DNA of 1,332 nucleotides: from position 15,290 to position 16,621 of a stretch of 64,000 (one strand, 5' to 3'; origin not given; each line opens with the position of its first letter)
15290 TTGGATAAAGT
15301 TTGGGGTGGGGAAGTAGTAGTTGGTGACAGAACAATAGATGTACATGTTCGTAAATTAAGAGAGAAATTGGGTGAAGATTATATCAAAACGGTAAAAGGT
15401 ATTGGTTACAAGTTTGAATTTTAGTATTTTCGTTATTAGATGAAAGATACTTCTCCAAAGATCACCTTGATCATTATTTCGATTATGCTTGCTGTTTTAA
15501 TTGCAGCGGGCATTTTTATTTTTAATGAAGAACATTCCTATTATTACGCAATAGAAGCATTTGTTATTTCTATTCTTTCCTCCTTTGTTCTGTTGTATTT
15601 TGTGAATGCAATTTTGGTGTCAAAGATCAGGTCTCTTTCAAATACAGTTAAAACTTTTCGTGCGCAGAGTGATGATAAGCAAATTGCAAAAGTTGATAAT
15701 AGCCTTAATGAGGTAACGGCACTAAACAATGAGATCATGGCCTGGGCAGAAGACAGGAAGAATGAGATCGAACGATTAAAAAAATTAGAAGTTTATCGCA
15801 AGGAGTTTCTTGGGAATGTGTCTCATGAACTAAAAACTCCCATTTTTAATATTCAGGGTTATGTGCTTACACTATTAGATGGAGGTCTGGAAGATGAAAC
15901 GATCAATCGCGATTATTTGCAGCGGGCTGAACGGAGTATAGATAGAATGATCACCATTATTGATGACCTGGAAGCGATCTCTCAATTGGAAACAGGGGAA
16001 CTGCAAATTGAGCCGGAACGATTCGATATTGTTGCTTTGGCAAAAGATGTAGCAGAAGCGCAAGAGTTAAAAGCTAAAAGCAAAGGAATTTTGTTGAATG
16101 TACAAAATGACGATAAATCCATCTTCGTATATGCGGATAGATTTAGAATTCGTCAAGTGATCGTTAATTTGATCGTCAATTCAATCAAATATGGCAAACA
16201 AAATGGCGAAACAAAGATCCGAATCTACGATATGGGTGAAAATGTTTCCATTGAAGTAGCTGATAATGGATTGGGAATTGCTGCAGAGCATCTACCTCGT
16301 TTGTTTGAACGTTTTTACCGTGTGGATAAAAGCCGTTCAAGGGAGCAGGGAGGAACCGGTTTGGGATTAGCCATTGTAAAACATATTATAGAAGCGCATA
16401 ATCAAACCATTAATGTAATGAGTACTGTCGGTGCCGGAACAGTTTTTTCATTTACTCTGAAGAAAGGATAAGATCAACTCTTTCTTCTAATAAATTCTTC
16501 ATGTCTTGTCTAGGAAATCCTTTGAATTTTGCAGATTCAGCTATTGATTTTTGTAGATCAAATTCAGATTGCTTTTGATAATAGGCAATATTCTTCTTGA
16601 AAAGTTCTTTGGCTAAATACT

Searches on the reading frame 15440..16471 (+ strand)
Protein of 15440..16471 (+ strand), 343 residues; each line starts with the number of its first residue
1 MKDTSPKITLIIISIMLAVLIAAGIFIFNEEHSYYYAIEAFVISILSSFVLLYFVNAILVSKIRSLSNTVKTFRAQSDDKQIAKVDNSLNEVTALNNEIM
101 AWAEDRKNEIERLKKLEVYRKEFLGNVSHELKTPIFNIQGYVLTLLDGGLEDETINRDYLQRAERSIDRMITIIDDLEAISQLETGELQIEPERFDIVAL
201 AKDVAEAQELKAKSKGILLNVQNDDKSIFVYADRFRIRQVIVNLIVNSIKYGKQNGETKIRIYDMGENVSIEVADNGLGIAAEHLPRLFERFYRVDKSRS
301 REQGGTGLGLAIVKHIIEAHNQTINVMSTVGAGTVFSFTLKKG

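Call 4: search_protein_families(library=pfam, proteins=[window:15440-16471:+])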
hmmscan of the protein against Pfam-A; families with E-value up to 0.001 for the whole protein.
window:15440-16471:+ (343 aa): 3 families
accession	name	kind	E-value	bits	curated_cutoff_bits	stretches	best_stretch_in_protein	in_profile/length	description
PF02518.31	HATPase_c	-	4.3e-30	104.8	26.4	1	233-342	2-109/111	Histidine kinase-, DNA gyrase B-, and HSP90-like ATPase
PF00512.31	HisKA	-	2.6e-15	56.6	26.9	1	120-186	2-66/66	His Kinase A (phospho-acceptor) domain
PF13581.12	HATPase_c_2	-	9.6e-05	22.8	27.4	1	236-320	31-112/127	Histidine kinase-like ATPase domain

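Call 6: search_protein_families(library=ncbifam, proteins=[window:15440-16471:+], max_evalue=0.00001)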
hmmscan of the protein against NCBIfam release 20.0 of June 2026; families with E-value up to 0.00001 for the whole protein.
window:15440-16471:+ (343 aa): 79 families (the best 25 are shown)
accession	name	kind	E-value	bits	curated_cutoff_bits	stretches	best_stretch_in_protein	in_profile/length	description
NF046044.1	PnpS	equivalog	2.6e-77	260.4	400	1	108-340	158-389/390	two-component system histidine kinase PnpS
TIGR02966.1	phoR_proteo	equivalog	2.4e-72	243.8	334.2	1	70-340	61-333/333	phosphate regulon sensor histidine kinase PhoR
NF033092.0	HK_WalK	equivalog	3.9e-68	230.5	725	1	113-340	365-592/594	cell wall metabolism sensor histidine kinase WalK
NF008235.0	PRK11006.1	equivalog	1.1e-52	179.3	390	1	88-341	168-422/431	phosphate regulon sensor histidine kinase PhoR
NF047874.1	MASE3_PAS_HK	subfamily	1.4e-50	172.8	560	1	103-341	381-624/655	MASE3 domain-containing sensor histidine kinase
NF012163.2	BaeS_SmeS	equivalog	9.7e-49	166.5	500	1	10-327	141-443/457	sensor histidine kinase efflux regulator BaeS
TIGR02956.1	TMAO_torS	equivalog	3.4e-48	164.4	676.5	1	79-340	426-680/967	TMAO reductase system sensor histidine kinase/response regulator TorS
NF040691.1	MtrAB_MtrB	equivalog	5.3e-48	164.3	450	1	51-341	204-491/507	MtrAB system histidine kinase MtrB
NF041735.1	hist_kin_RppB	equivalog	3e-47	161.4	400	1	121-340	217-437/438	two-component system sensor histidine kinase RppB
NF053855.1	HisKinPhoRBctds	equivalog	1.5e-44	152.4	500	1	117-342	358-583/583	two-component system sensor histidine kinase PhoR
NF045911.1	TCSHisKinNblS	equivalog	5.7e-44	150.5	1000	1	72-341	340-619/621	two-component system sensor histidine kinase NblS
NF033093.1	HK_VicK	exception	3.6e-43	147.9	680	1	114-340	203-433/448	cell wall metabolism sensor histidine kinase VicK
TIGR01386.1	cztS_silS_copS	subfamily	2e-42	145.7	292.55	1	46-339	167-455/457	heavy metal sensor histidine kinase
NF008318.0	PRK11107.1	equivalog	4.3e-41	140.9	890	1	120-341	293-517/920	two-component sensor histidine kinase BarA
NF007837.0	PRK10549.1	equivalog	5.7e-41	140.7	603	1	53-330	177-446/466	envelope stress sensor histidine kinase BaeS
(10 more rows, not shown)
